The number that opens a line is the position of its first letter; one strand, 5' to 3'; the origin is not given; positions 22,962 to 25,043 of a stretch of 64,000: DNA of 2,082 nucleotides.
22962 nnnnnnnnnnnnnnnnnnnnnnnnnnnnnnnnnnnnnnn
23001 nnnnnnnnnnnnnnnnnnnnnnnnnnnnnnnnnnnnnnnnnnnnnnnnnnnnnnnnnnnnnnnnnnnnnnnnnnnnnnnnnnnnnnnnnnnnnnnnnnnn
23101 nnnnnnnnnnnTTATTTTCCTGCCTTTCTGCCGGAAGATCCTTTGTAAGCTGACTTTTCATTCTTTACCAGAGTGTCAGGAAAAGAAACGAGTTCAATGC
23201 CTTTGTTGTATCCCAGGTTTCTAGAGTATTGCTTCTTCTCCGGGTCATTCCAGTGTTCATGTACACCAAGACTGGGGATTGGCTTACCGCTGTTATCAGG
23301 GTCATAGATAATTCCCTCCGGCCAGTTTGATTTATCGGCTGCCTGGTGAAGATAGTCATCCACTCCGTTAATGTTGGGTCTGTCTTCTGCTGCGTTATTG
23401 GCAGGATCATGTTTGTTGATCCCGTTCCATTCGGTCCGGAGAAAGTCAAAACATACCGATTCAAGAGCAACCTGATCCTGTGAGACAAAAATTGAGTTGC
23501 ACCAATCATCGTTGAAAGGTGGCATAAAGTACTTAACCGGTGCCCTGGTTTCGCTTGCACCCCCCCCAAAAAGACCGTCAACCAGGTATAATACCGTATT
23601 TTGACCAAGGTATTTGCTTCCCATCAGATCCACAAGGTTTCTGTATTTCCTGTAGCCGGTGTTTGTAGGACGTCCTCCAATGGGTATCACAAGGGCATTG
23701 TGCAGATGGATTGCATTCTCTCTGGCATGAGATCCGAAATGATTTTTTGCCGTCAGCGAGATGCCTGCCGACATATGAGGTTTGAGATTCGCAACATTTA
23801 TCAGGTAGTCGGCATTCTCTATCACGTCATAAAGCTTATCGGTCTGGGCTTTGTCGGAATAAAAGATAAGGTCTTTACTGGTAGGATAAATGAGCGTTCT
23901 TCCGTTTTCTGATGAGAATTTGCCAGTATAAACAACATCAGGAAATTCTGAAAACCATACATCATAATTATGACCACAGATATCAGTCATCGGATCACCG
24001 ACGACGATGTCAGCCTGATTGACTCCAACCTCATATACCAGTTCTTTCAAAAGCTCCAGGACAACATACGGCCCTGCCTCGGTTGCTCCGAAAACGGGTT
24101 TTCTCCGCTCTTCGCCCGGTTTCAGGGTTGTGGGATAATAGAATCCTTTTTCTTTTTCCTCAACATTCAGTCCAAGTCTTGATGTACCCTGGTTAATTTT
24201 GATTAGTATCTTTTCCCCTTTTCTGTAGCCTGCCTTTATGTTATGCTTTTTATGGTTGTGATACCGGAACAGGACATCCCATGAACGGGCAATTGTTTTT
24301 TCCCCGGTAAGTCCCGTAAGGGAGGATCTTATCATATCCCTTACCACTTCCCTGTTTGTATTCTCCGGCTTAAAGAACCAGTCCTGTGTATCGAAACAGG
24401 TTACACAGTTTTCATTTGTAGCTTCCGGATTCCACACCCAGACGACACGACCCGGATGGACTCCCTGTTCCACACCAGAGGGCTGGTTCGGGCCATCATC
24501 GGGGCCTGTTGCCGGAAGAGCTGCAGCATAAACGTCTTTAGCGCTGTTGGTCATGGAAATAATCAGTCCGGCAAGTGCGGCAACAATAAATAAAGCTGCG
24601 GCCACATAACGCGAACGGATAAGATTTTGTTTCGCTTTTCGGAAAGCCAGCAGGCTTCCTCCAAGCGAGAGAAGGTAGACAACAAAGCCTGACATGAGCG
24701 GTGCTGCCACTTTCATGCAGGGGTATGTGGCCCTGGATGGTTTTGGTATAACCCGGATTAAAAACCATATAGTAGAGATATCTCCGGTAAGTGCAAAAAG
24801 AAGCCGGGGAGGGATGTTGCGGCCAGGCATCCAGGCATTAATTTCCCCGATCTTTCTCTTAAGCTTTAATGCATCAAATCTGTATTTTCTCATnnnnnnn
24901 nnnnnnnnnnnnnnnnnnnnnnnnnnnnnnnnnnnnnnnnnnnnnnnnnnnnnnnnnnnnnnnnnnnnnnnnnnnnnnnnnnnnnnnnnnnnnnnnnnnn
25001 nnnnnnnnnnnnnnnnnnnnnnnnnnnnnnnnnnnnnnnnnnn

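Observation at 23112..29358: Paralogous pair of membrane-anchored DUF362 proteins with a conserved Cys-containing TM hairpin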

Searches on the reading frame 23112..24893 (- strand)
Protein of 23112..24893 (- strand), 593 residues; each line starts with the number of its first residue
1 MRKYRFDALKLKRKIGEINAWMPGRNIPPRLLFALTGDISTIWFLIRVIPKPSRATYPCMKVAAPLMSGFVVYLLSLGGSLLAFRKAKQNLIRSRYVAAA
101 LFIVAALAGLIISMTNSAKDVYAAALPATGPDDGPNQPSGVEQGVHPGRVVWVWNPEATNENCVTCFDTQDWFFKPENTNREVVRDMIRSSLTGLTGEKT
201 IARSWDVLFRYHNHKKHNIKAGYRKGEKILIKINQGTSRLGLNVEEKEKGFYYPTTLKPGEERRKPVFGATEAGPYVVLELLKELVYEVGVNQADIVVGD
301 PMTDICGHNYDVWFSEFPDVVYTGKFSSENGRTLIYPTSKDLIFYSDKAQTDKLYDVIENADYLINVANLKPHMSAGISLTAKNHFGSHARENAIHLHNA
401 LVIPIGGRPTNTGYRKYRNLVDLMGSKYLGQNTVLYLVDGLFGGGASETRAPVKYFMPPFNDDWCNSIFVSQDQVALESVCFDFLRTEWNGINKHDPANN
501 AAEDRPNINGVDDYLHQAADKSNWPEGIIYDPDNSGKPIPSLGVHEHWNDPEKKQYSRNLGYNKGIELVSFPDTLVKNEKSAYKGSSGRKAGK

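Call 4: search_protein_families(library=pfam, proteins=[window:23112-24893:-], max_evalue=0.01)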
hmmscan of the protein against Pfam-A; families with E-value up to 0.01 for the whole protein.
window:23112-24893:- (593 aa): 1 family
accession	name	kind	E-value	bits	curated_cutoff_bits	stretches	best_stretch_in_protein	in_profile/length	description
PF04015.17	DUF362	-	2.9e-10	41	24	1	333-483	69-200/200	Domain of unknown function (DUF362)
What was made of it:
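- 23112..24893 (-): Copy A pre-protein, 593 aa (DUF362-A). Pfam DUF362 at 41 bits (call 4).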

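Call 5: search_protein_families(library=ncbifam, proteins=[window:23112-24893:-], max_evalue=0.01)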
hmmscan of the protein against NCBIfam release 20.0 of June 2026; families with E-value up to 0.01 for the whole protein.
window:23112-24893:- (593 aa): 0 families

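Call 6: search_solved_structures(query=window:23112-24893:-, max_evalue=10, show_alignments=2)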
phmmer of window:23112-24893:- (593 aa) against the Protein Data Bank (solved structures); distinct sequences matched with E-value up to 10: 8.
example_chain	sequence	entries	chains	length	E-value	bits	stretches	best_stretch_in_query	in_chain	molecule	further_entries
5v7q_U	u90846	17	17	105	0.1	14.2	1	364-416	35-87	50S ribosomal protein L24 | 50S ribosomal protein uL24 | Large ribosomal subunit protein uL24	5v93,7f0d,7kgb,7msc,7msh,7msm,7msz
5o60_V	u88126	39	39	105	0.11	14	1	365-415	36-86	50S ribosomal protein L24 | Large ribosomal subunit protein uL24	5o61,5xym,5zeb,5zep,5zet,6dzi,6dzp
3t0q_A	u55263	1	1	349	0.2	13.2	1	350-433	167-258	AGR253Wp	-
6y97_A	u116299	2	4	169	0.26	12.8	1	58-115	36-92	B-lymphocyte antigen CD20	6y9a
6y90_A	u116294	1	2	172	0.27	12.8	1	58-115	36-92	B-lymphocyte antigen CD20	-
6y92_A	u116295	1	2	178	0.29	12.6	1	58-115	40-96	B-lymphocyte antigen CD20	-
6vja_C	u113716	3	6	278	0.62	11.6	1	58-115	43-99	B-lymphocyte antigen CD20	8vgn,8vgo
28ye_M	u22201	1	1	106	1.6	10.2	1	385-419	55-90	Large ribosomal subunit protein uL24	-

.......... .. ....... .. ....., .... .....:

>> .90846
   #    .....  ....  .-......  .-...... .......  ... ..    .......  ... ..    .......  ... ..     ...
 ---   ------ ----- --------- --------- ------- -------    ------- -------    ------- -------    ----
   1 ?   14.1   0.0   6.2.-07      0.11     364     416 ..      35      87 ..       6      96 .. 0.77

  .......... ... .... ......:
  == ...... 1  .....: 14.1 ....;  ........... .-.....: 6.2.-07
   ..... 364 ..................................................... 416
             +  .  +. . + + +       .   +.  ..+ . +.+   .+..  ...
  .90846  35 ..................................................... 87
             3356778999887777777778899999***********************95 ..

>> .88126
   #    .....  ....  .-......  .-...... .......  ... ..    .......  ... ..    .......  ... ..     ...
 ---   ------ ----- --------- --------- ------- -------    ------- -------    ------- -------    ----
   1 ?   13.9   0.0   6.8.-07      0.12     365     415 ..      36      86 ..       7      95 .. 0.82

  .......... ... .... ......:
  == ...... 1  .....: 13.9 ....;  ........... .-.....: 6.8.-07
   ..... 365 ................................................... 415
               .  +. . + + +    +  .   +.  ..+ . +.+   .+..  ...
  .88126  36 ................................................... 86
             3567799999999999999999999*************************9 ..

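Call 12: find_homologous_proteins(query=window:23112-24893:-, max_evalue=0.001)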
Query window:23112-24893:- (593 aa): 3621 proteins with E <= 0.001 among 8000 candidates; the best 120 are listed.
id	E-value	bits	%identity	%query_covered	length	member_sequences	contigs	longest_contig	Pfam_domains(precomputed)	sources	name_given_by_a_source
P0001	0.0e+0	1236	100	89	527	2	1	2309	PF04015.18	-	-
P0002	0.0e+0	1111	78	99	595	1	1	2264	PF04015.18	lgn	-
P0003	0.0e+0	1100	78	98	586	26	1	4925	PF04015.18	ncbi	-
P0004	0.0e+0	1065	76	99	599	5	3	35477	PF04015.18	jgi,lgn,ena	-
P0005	0.0e+0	1049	73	98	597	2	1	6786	PF04015.18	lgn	-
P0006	0.0e+0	1042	76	97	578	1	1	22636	PF04015.18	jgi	jgi:hypothetical protein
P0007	0.0e+0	1035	74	99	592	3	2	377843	PF04015.18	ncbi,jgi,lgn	-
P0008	0.0e+0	1031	75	97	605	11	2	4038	PF04015.18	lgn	-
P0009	0.0e+0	1017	73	99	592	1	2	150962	PF04015.18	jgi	jgi:hypothetical protein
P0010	0.0e+0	1013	73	97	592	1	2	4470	PF04015.18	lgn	-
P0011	1.4e-298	1010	71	99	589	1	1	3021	PF04015.18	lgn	-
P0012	1.0e-297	1007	73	98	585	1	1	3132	PF04015.18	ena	-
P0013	9.5e-297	1004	72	97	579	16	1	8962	PF04015.18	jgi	jgi:hypothetical protein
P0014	1.8e-296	1003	72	97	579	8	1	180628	PF04015.18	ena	-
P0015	1.0e-295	1000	72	97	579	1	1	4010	PF04015.18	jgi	jgi:hypothetical protein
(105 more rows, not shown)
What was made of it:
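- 23112..24893 (-): The database gene call P0001 (527 aa, 100% identical, 89% coverage; call 12) is 66 residues shorter, which fits a later start at Met67 that drops the hairpin.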

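Call 26: find_related_loci(query=A1, collection=genome_contigs, flank=8000)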
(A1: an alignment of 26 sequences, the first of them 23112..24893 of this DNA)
Query A1 (593 aa) in genome_contigs; peptide patterns used: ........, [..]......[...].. (x = any residue, [..] = any of these).
547 stretches matched a pattern; 279 encode a relative of the query (tblastn E <= 1e-3); the best 80 are kept; 79 distinct loci.
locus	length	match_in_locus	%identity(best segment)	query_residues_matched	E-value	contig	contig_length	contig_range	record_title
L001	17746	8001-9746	78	3-584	0e+0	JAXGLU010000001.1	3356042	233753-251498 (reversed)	MAG: Bacteroidales bacterium isolate AnMBR.bin216 bin216_1, whole genome shotgun sequence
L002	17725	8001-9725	75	5-579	0e+0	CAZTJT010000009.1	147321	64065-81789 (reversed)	MAG TPA_asm: uncultured Rikenellaceae bacterium isolate binchicken_co7_100 genome assembly, contig: NODE_161_length_1473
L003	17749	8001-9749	72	7-589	0e+0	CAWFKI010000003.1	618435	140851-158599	MAG: uncultured Bacteroidales bacterium isolate MFD01872.bin.1.132 genome assembly, contig: contig_42789, whole genome s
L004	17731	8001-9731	73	2-578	0e+0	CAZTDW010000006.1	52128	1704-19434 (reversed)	MAG TPA_asm: uncultured Rikenellaceae bacterium isolate binchicken_co22_24 genome assembly, contig: NODE_685_length_5212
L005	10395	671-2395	73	5-578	0e+0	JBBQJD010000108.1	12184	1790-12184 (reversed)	MAG: Bacteroidales bacterium isolate Co_metawrap_757 Cmw_757_k141_8588922_length_12184_cov_19.0000, whole genome shotgun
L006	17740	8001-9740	72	5-586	0e+0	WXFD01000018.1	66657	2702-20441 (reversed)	MAG: Bacteroidales bacterium isolate AA_UR_SE bin3 Bacteroidia_3_pangenome_0018_length_66657, whole genome shotgun seque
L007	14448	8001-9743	72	3-585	0e+0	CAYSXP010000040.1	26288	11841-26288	MAG TPA_asm: uncultured Rikenellaceae bacterium isolate binchicken_co74_152 genome assembly, contig: NODE_3413_length_26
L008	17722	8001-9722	69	2-576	0e+0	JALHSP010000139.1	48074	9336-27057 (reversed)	MAG: Bacteroidales bacterium isolate PFL1 seq_3701816, whole genome shotgun sequence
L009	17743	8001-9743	73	2-582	0e+0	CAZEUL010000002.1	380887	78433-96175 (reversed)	MAG TPA_asm: uncultured Rikenellaceae bacterium isolate SRP278314_co1_316 genome assembly, contig: NODE_6_length_380887_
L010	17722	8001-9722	69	1-577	0e+0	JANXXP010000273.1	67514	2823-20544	MAG: Bacteroidetes bacterium isolate GL140_3_metabat_15_sub GL140_3_k141_2420648, whole genome shotgun sequence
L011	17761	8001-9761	67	1-587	0e+0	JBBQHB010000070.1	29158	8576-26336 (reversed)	MAG: Bacteroidales bacterium isolate Co_metawrap_927 Cmw_927_k141_15699862_length_29158_cov_15.0000, whole genome shotgu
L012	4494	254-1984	68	5-581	0e+0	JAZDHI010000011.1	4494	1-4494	MAG: Bacteroidota bacterium isolate MEGAHIT-group-0.314 k141_4392387, whole genome shotgun sequence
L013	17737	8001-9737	67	6-584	0e+0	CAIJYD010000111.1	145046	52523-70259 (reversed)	MAG: uncultured Bacteroidetes bacterium isolate Loclat_bin-13856 genome assembly, contig: bin-13856:111/135, whole genom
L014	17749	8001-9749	66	2-584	0e+0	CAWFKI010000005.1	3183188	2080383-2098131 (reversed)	MAG: uncultured Bacteroidales bacterium isolate MFD01872.bin.1.132 genome assembly, contig: contig_69320, whole genome s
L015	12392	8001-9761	67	3-587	0e+0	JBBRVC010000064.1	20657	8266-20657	MAG: Bacteroidales bacterium isolate La3_metabat2.086 La3_metabat2.086_K_86795_L_20657_cov_20.3799, whole genome shotgun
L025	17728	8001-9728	66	1-576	0e+0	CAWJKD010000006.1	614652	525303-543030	MAG: uncultured Bacteroidetes bacterium isolate MFD05942.bin.1.169 genome assembly, contig: contig_56104, whole genome s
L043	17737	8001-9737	59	1-582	0e+0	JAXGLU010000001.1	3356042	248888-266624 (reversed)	MAG: Bacteroidales bacterium isolate AnMBR.bin216 bin216_1, whole genome shotgun sequence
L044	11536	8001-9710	60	10-579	0e+0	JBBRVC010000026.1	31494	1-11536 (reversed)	MAG: Bacteroidales bacterium isolate La3_metabat2.086 La3_metabat2.086_K_2063612_L_31494_cov_20.3385, whole genome shotg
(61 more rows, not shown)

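Call 30: predict_structure(alignment_id=A1)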
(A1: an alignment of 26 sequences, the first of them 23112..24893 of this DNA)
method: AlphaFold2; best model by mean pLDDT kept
length: 593 residues; sequences in the alignment: 26
mean_pLDDT: 54.7   pTM: 0.52
mean pLDDT of the five models: 54.7, 52.5, 48.9, 47.6, 47.0
residues with pLDDT >= 90: 22; 70-90: 150; 50-70: 143; < 50: 278
segments of 3 or more residues with pLDDT < 50: 1-7, 47-67, 116-149, 237-239, 345-347, 371-427, 441-466, 472-521, 523-593
pLDDT, mean of each block of 10 residues (from residue 1): 44 58 63 62 52 42 47 62 73 70 73 48 27 24 33 62 66 72 81 73 87 80 90 62 71 74 62 73 92 89 70 87 72 61 52 69 76 36 38 33 35 31 44 67 34 29 44 42 34 41 35 41 43 38 32 38 34 31 31 34
secondary structure, 60 per line:
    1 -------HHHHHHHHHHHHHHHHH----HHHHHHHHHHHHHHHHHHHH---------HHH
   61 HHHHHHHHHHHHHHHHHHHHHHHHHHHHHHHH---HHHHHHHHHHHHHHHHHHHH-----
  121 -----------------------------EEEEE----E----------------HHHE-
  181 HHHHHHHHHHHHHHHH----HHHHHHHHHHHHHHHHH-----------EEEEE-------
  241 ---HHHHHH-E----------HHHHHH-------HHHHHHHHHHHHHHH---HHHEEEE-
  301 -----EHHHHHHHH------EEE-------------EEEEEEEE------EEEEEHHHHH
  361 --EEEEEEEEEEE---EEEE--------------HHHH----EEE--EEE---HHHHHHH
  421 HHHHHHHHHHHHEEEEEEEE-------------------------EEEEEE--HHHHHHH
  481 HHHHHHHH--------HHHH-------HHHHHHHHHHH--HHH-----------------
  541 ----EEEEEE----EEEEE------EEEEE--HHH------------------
elements in order: H8-24 H29-48 H58-92 H96-115 E150-154 H181-196 H201-217 E229-233 H244-249 H262-267 H275-289 E296-299 H307-314 E321-323 E337-344 E351-355 H356-360 E363-373 E377-380 H395-398 E403-405 E408-410 H414-432 E433-440 E466-471 H474-488 H497-500 H508-518 E545-550 E555-559 E566-570
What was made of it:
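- Tried and rejected: With 26 close homologues it gave mean pLDDT 54.7 (call 30) and was discarded.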

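Call 31: search_solved_structures(query=A1, max_evalue=10, show_alignments=3)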
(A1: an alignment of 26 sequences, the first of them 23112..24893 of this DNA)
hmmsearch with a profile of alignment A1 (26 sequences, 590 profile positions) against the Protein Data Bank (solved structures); distinct sequences matched with E-value up to 10: 4.
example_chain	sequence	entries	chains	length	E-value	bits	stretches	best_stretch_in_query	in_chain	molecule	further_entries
6y97_A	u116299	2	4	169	0.83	11.2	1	60-121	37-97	B-lymphocyte antigen CD20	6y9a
6y92_A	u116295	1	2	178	0.86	11.1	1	60-120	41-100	B-lymphocyte antigen CD20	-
6y90_A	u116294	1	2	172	0.86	11.1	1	60-120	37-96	B-lymphocyte antigen CD20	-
6vja_C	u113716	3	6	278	1.8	10.1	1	60-120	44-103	B-lymphocyte antigen CD20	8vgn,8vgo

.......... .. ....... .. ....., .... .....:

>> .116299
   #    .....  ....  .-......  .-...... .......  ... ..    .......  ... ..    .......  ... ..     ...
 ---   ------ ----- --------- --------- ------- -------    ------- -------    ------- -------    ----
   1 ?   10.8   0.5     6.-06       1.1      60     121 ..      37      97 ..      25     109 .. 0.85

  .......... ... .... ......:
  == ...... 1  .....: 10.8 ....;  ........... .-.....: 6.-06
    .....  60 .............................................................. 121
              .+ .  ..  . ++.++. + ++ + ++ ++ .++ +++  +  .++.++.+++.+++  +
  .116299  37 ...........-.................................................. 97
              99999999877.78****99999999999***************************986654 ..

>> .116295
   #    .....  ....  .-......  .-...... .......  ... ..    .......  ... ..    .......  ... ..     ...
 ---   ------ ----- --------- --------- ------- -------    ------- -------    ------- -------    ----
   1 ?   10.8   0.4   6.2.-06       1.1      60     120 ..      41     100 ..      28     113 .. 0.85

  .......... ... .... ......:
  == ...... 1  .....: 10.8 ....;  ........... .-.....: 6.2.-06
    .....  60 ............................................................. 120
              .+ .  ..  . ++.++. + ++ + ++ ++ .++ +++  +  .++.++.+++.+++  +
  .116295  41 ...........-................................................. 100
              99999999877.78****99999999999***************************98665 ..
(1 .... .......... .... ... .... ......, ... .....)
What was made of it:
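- No known metal-binding motif was matched (calls 4, 5, 31).
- Tried and rejected: A single-sequence search and a profile search both found only insignificant CD20 and ribosomal uL24 matches (calls 6, 31).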

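Call 40: find_homologous_proteins(query=A3, max_evalue=0.001)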
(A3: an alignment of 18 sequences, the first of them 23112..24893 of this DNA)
Query A3 (18 sequences) (593 aa, profile of the alignment): 3632 proteins with E <= 0.001 among 8000 candidates; the best 120 are listed.
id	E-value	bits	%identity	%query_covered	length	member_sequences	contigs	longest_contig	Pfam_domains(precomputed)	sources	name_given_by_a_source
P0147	1.3e-235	801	47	93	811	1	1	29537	PF04015.18,PF18962.8,PF00041.28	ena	-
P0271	3.5e-234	797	47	93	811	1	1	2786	PF04015.18,PF18962.8,PF00041.28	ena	-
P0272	3.0e-232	790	45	94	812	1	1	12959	PF04015.18,PF18962.8,PF00041.28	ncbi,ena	-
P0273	4.4e-230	783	47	92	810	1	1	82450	PF04015.18,PF18962.8,PF00041.28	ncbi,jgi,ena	-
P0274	3.9e-229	780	46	93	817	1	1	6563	PF04015.18,PF18962.8,PF00041.28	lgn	-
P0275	4.6e-229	780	58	97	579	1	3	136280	PF04015.18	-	-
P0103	8.6e-228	775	67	98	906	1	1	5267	PF04015.18,PF07494.18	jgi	jgi:hypothetical protein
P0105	9.0e-228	775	67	98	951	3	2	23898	PF04015.18,PF07494.18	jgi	jgi:hypothetical protein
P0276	9.1e-228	775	46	96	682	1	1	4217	PF04015.18,PF13860.13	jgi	-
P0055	1.4e-227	775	69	98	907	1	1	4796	PF04015.18,PF07494.18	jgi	jgi:hypothetical protein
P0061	1.8e-227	774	68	97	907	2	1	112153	PF04015.18,PF07494.18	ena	-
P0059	2.1e-227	774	68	99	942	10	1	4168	PF04015.18,PF07494.18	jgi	jgi:ligand-binding sensor domain-containing protein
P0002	2.4e-227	774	78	99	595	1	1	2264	PF04015.18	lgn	-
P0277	3.5e-227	773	46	91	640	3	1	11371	PF04015.18,PF00404.25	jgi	jgi:hypothetical protein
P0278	4.2e-227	773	48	96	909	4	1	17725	PF04015.18,PF06452.17,PF18962.8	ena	-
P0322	8.4e-223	759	46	96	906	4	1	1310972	PF04015.18,PF06452.17,PF18962.8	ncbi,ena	-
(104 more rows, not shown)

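Call 44: find_encoding_contigs(protein=P0322, flank=8000, max_places=2)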
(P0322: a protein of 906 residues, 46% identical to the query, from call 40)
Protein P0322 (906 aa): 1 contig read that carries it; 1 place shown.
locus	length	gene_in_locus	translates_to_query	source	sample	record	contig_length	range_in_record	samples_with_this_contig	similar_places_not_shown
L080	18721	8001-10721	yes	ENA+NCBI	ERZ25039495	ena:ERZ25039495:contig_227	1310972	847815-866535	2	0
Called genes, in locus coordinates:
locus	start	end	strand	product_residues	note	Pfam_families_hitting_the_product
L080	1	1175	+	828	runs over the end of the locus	PF22666:Glyco_hydro_2_N2, PF02837:Glyco_hydro_2_N (weak), PF00703:Glyco_hydro_2, PF17786:Mannosidase_ig, PF17753:Ig_mannosidase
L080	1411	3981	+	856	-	PF02837:Glyco_hydro_2_N (weak), PF22666:Glyco_hydro_2_N2, PF00703:Glyco_hydro_2, PF17786:Mannosidase_ig, PF17753:Ig_mannosidase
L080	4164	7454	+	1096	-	PF04015:DUF362, PF17963:Big_9 (weak), PF18962:Por_Secre_tail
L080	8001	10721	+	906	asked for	PF04015:DUF362, PF06452:CBM9_1, PF18962:Por_Secre_tail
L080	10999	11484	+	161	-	PF07681:DoxX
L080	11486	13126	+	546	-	PF01408:GFO_IDH_MocA, PF22725:GFO_IDH_MocA_C3 (faint)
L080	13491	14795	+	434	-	PF07494:Reg_prop (weak), PF18962:Por_Secre_tail, PF13860:FlgD_ig (weak)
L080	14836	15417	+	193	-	PF00857:Isochorismatase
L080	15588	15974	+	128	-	PF00072:Response_reg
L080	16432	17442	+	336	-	PF08450:SGL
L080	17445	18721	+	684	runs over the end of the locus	PF02065:Melibiase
